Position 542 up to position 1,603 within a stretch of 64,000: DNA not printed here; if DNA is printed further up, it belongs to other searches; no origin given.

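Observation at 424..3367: Heliorhodopsin translationally coupled to an ABC-2 exporter cassette (PLDc_N - ABC ATPase - ABC-2 permease - HeR - small 2TM protein)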

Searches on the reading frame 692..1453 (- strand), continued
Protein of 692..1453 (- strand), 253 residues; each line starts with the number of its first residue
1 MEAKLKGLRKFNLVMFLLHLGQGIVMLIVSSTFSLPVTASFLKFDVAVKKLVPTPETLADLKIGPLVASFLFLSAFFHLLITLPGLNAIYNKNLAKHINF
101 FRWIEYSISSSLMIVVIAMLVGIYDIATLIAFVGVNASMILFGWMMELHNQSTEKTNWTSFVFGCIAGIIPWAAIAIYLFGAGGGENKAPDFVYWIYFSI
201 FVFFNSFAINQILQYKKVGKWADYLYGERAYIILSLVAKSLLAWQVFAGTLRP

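Call 22: find_encoding_contigs(protein=P0006, flank=6000, max_places=2)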
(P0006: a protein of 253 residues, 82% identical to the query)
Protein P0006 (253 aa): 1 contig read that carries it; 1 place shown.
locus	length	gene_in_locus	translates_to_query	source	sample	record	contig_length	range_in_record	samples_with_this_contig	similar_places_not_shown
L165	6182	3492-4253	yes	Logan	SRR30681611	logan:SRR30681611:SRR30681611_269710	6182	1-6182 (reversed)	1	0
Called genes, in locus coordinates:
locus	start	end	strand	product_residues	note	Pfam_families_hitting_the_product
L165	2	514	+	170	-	?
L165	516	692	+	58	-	-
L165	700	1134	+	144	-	PF13527:Acetyltransf_9 (faint), PF13420:Acetyltransf_4 (weak), PF00583:Acetyltransf_1, PF13673:Acetyltransf_10, PF13508:Acetyltransf_7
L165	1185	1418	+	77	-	-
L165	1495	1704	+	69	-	PF13396:PLDc_N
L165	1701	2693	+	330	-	PF00005:ABC_tran, PF13304:AAA_21 (weak)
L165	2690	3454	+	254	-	PF12679:ABC2_membrane_2, PF12730:ABC2_membrane_4, PF12698:ABC2_membrane_3, PF10920:DUF2705, PF13346:ABC2_membrane_5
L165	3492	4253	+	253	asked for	PF18761:Heliorhodopsin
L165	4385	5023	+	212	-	-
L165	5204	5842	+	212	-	PF13098:Thioredoxin_2 (weak), PF13462:Thioredoxin_4, PF01323:DSBA, PF13743:Thioredoxin_5 (faint), PF01323:DSBA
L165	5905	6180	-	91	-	?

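Call 23: find_encoding_contigs(protein=P0008, flank=6000, max_places=2)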
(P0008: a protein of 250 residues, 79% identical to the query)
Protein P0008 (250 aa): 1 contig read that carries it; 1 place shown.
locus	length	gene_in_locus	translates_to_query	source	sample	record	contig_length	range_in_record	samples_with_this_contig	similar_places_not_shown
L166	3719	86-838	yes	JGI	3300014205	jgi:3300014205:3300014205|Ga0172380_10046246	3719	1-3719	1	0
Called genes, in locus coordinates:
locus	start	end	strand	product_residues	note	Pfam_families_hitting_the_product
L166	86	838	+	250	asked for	PF18761:Heliorhodopsin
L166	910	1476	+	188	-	-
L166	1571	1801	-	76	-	-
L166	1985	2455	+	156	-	PF22811:Zn_ribbon_NrdR, PF03477:ATP-cone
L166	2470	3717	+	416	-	?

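Call 24: find_encoding_contigs(protein=P0009, flank=6000, max_places=2)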
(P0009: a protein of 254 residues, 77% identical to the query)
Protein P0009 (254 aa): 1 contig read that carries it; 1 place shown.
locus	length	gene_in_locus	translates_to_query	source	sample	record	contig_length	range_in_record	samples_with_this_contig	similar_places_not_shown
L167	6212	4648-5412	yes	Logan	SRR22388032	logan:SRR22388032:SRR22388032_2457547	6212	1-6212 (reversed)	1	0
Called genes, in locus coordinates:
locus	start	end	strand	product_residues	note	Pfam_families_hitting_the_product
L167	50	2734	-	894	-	PF19077:Big_13 (faint), PF17936:Big_6 (faint)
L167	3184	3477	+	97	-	-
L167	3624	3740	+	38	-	-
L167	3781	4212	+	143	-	-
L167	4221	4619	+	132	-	PF00293:NUDIX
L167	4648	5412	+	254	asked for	PF18761:Heliorhodopsin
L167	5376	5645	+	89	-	-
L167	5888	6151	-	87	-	-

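Call 25: search_protein_families(library=ncbifam, proteins=[window:692-1453:-], max_evalue=0.01)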
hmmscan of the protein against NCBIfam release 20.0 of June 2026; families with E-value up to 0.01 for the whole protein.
window:692-1453:- (253 aa): 1 family
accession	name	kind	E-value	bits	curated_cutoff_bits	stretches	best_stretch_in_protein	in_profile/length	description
NF038020.1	HeR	equivalog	4.5e-105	350.5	100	1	8-251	1-244/244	heliorhodopsin HeR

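Call 38: find_encoding_contigs(protein=P0001, flank=10000, max_places=2)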
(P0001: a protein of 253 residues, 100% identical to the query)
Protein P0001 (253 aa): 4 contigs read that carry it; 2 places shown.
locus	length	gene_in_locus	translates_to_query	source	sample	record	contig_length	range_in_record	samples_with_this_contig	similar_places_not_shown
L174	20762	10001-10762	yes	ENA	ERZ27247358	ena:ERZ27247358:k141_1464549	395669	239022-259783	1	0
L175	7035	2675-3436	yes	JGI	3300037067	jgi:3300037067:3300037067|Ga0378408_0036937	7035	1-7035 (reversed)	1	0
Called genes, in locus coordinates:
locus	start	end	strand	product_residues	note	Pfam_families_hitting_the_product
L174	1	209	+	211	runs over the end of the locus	-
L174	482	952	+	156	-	-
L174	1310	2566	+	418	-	PF00270:DEAD, PF04851:ResIII, PF00271:Helicase_C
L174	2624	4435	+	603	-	PF00009:GTP_EFTU, PF01926:MMR_HSR1 (weak), PF22042:EF-G_D2, PF03144:GTP_EFTU_D2 (weak), PF00679:EFG_C, PF21018:BipA_C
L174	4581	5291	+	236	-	-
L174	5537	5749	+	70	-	-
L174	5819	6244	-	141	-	-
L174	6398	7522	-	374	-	-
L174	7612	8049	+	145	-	PF08818:DUF1801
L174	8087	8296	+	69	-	PF13396:PLDc_N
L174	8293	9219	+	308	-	PF00005:ABC_tran, PF13304:AAA_21 (faint)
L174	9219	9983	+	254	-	PF12679:ABC2_membrane_2, PF12730:ABC2_membrane_4 (weak), PF12698:ABC2_membrane_3, PF10920:DUF2705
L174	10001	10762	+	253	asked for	PF18761:Heliorhodopsin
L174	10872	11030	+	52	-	-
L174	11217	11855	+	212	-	PF13098:Thioredoxin_2 (weak), PF13462:Thioredoxin_4, PF01323:DSBA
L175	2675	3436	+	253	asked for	PF18761:Heliorhodopsin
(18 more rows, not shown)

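Call 39: list_cluster_members(proteins=[P0001, P0121])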
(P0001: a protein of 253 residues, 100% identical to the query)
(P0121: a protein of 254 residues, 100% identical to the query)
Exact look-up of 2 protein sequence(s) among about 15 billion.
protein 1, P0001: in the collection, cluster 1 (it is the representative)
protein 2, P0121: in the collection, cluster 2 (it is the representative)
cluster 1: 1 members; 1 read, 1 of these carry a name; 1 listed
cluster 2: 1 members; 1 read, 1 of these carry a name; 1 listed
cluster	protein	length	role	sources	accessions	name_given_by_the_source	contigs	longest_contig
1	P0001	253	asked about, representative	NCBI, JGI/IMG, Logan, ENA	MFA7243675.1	MAG: heliorhodopsin HeR [Patescibacteria group bacterium] | hypothetical protein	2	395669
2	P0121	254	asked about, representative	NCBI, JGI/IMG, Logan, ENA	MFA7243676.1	MAG: ABC transporter permease subunit [Patescibacteria group bacterium] | ABC-2 type transport system permease protein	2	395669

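Call 76: search_protein_families(library=pfam, proteins=[L030:3793-4782:+, L030:4792-5571:+, L030:6439-6978:+, L003:6151-6747:+, L003:6791-7516:+, L003:7513-8796:+, L138:5778-6047:+, L138:6135-6902:+, L164:1203-2213:+, L081:491-1165:+], max_evalue=0.0001)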
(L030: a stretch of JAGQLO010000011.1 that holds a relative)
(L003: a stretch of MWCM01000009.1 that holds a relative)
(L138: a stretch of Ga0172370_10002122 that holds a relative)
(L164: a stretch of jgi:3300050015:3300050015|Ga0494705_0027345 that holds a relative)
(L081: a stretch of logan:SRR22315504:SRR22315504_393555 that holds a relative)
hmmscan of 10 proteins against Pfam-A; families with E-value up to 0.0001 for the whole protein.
L030:3793-4782:+ (329 aa): 4 families
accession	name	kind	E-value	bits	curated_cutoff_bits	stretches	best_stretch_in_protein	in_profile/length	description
PF00005.33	ABC_tran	-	2e-32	113.1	25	1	18-161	2-137/137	ABC transporter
PF13304.12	AAA_21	-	1.7e-14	55.1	27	1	116-190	221-298/304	AAA domain, putative AbiEii toxin, Type IV TA system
PF13732.12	DrrA1-3_C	-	1.5e-07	32.4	27.4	1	214-304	1-80/81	ATP-binding protein DrrA1-3-like, C-terminal domain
PF13175.12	AAA_15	-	8.8e-05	22.7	32.1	0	30-83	26-84/374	AAA ATPase domain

L030:4792-5571:+ (259 aa): 2 families
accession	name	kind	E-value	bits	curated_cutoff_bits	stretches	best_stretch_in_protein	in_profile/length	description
PF01061.29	ABC2_membrane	-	4.2e-32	111.8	26.9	1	15-224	3-210/211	ABC-2 type transporter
PF12698.13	ABC2_membrane_3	-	2.8e-23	83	31.6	1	60-252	158-346/347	ABC-2 family transporter protein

L030:6439-6978:+ (179 aa): 1 family
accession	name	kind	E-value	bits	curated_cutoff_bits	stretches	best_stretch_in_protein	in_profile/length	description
PF20122.4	DUF6512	-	2.6e-30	106.2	26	1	11-170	14-173/181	Family of unknown function (DUF6512)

L003:6151-6747:+ (198 aa): 3 families
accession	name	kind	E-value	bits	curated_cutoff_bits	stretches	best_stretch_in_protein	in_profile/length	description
PF13023.12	HD_3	-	7.9e-36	123.9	22.5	1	8-146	1-136/165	HD domain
PF12917.13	YfbR-like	-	6.3e-14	52.5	25.9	1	3-137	1-137/182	5'-deoxynucleotidase YfbR-like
PF01966.28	HD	-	5.3e-09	36.8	22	1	30-137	2-115/116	HD domain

L003:6791-7516:+ (241 aa): 5 families
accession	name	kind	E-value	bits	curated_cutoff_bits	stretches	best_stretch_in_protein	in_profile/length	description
PF00005.33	ABC_tran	-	7.9e-32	111.2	25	1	21-164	2-137/137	ABC transporter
PF13304.12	AAA_21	-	4.3e-08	34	27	0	32-72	1-58/304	AAA domain, putative AbiEii toxin, Type IV TA system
PF13476.12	AAA_23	-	2.9e-05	25.2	27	1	13-145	6-137/201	AAA domain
PF02463.25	SMC_N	-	6.8e-05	22.8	40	0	31-53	25-47/220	RecF/RecN/SMC N terminal domain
PF13555.12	AAA_29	-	7.5e-05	22.8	27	0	28-58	21-50/61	P-loop containing region of AAA domain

L003:7513-8796:+ (427 aa): 5 families
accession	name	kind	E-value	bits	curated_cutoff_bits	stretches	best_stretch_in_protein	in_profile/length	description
PF12698.13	ABC2_membrane_3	-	2.1e-37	129.5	31.6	1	24-408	8-346/347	ABC-2 family transporter protein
PF12679.13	ABC2_membrane_2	-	3.8e-20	72.7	27.2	1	5-412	1-279/283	ABC-2 family transporter protein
PF01061.29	ABC2_membrane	-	7.3e-09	35.9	26.9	1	201-378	51-206/211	ABC-2 type transporter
PF13346.12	ABC2_membrane_5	-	1.1e-07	32.1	25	1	193-264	28-99/205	ABC-2 family transporter protein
PF12730.13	ABC2_membrane_4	-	1.1e-06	29.2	27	1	200-320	52-160/179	ABC-2 family transporter protein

L138:5778-6047:+ (89 aa): 1 family
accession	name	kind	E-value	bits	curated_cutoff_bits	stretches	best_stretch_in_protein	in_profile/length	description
PF18905.5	DUF5661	-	8.7e-23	80.9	27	1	11-81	1-65/65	Protein of unknown function (DUF5661)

L138:6135-6902:+ (255 aa): 4 families
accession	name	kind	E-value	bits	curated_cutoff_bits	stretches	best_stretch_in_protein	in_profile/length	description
PF00005.33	ABC_tran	-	2.2e-32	112.9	25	1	24-162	2-137/137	ABC transporter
PF13304.12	AAA_21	-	9.8e-14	52.5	27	1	134-191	238-298/304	AAA domain, putative AbiEii toxin, Type IV TA system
PF13175.12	AAA_15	-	1.1e-05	25.7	32.1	0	150-191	327-369/374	AAA ATPase domain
PF02463.25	SMC_N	-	1.4e-05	25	40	0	122-191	125-198/220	RecF/RecN/SMC N terminal domain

L164:1203-2213:+ (336 aa): 8 families
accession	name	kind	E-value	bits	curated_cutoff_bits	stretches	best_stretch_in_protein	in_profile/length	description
PF04015.17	DUF362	-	6.7e-38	131.2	24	1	29-295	3-200/200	Domain of unknown function (DUF362)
PF00037.32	Fer4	-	2.4e-11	43.4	21.1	1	171-193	2-24/24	4Fe-4S binding domain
PF12837.12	Fer4_6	-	1.1e-09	38.2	25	1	171-192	3-24/24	4Fe-4S binding domain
PF13237.11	Fer4_10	-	4.8e-09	36.4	25.5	1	170-217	2-53/53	4Fe-4S dicluster domain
PF12797.12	Fer4_2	-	5.4e-08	32.7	24.5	0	170-189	3-22/22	4Fe-4S binding domain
PF14697.11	Fer4_21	-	9.6e-08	32.5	35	0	169-193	33-58/59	4Fe-4S dicluster domain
PF12838.12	Fer4_7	-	1.1e-07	32.6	27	1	177-220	2-52/52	4Fe-4S dicluster domain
PF13187.11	Fer4_9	-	2.3e-07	31.2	27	1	177-220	2-51/52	4Fe-4S dicluster domain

L081:491-1165:+ (224 aa): 1 family
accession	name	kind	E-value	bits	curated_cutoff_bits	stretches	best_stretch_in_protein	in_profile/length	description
PF01797.21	Y1_Tnp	-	5.1e-09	36.7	23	1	73-152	35-119/121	Transposase IS200 like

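Call 79: predict_structure(alignment_id=A2)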
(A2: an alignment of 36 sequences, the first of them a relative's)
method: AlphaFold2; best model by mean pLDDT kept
length: 253 residues; sequences in the alignment: 36
mean_pLDDT: 79.0   pTM: 0.76
mean pLDDT of the five models: 79.0, 73.3, 71.9, 71.5, 71.1
residues with pLDDT >= 90: 47; 70-90: 146; 50-70: 57; < 50: 3
segments of 3 or more residues with pLDDT < 50: none
pLDDT, mean of each block of 10 residues (from residue 1): 69 89 87 90 92 93 88 89 85 76 79 84 91 88 77 73 83 85 71 75 67 56 61 69 68 51
secondary structure, 60 per line:
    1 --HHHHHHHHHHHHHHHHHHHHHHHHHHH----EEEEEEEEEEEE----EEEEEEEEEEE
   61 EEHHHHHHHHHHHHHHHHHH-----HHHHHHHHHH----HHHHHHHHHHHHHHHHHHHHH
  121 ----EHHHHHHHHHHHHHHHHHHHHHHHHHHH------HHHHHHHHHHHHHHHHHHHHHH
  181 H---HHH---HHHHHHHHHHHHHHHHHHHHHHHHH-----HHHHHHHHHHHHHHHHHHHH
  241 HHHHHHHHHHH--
elements in order: H3-29 E34-45 E50-62 H63-80 H86-95 H100-120 H126-152 H159-181 H191-215 H221-251

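Call 81: fold_search(model_id=the predicted structure, library=pdb)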
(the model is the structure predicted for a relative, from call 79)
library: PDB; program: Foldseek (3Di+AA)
matches with E <= 10: 465; with E <= 0.001: 10
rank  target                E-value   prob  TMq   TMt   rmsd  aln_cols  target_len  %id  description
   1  7u55                  1.8e-21  1.00  0.89  0.92   1.9       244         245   54  Crystal structure of Thermoplasmatales archaeon heliorhodopsin at pH 4.5 (released 2022-09-07)
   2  6is6                  2.1e-21  1.00  0.92  0.93   1.5       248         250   53  Crystal structure of Thermoplasmatales archaeon heliorhodopsin (released 2019-09-25)
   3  7clj                  4.2e-21  1.00  0.93  0.94   1.8       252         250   54  Crystal structure of Thermoplasmatales archaeon heliorhodopsin E108D mutant (released 2020-09-02)
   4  6su3_A                1.9e-19  1.00  0.89  0.88   2.6       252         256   46  Crystal structure of the 48C12 heliorhodopsin in the violet form at pH 8.8 (released 2019-12-11)
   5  6su3_X                1.3e-18  1.00  0.87  0.86   2.6       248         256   47  Crystal structure of the 48C12 heliorhodopsin in the violet form at pH 8.8 (released 2019-12-11)
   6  6su4_X                3.3e-18  1.00  0.87  0.87   2.6       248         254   47  Crystal structure of the 48C12 heliorhodopsin in the blue form at pH 4.3 (released 2019-12-11)
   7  6su4_A                4.0e-18  1.00  0.87  0.87   2.6       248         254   47  Crystal structure of the 48C12 heliorhodopsin in the blue form at pH 4.3 (released 2019-12-11)
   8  9ljj_A                6.2e-18  1.00  0.89  0.89   2.6       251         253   47  cryo-EM structure of a nanobody bound heliorhodopsin (released 2025-02-12)
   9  6uh3_A                5.4e-17  1.00  0.88  0.90   2.7       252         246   46  Crystal structure of bacterial heliorhodopsin 48C12 (released 2019-12-04)
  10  6uh3_B                1.6e-16  1.00  0.88  0.91   2.7       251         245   46  Crystal structure of bacterial heliorhodopsin 48C12 (released 2019-12-04)
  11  9cdc                  1.5e-03  1.00  0.65  0.68   8.8       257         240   12  Kalium channelrhodopsin 1 C110A mutant from Hyphochytrium catenoides, Dark State (released 2025-02-19)
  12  6gyh                  1.8e-03  1.00  0.57  0.63   7.1       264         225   15  Crystal structure of the light-driven proton pump Coccomyxa subellipsoidea Rhodopsin CsR (released 2019-03-27)
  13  5azd_C                2.1e-03  1.00  0.62  0.62   6.2       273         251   12  Crystal structure of thermophilic rhodopsin. (released 2016-04-27)
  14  5azd_B                2.7e-03  1.00  0.64  0.65   6.1       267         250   12  Crystal structure of thermophilic rhodopsin. (released 2016-04-27)
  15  9hfk_A                3.4e-03  1.00  0.60  0.60   6.4       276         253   14  Cryo-EM structure of the freshwater actinorhodopsin, Rhodoluna lacicola (RlActR) (released 2026-03-18)
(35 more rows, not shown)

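Call 87: search_protein_families(library=pfam, proteins=[L081:191-433:+], max_evalue=1)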
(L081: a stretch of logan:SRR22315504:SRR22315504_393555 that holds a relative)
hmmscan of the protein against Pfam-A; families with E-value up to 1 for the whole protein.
L081:191-433:+ (80 aa): 0 families
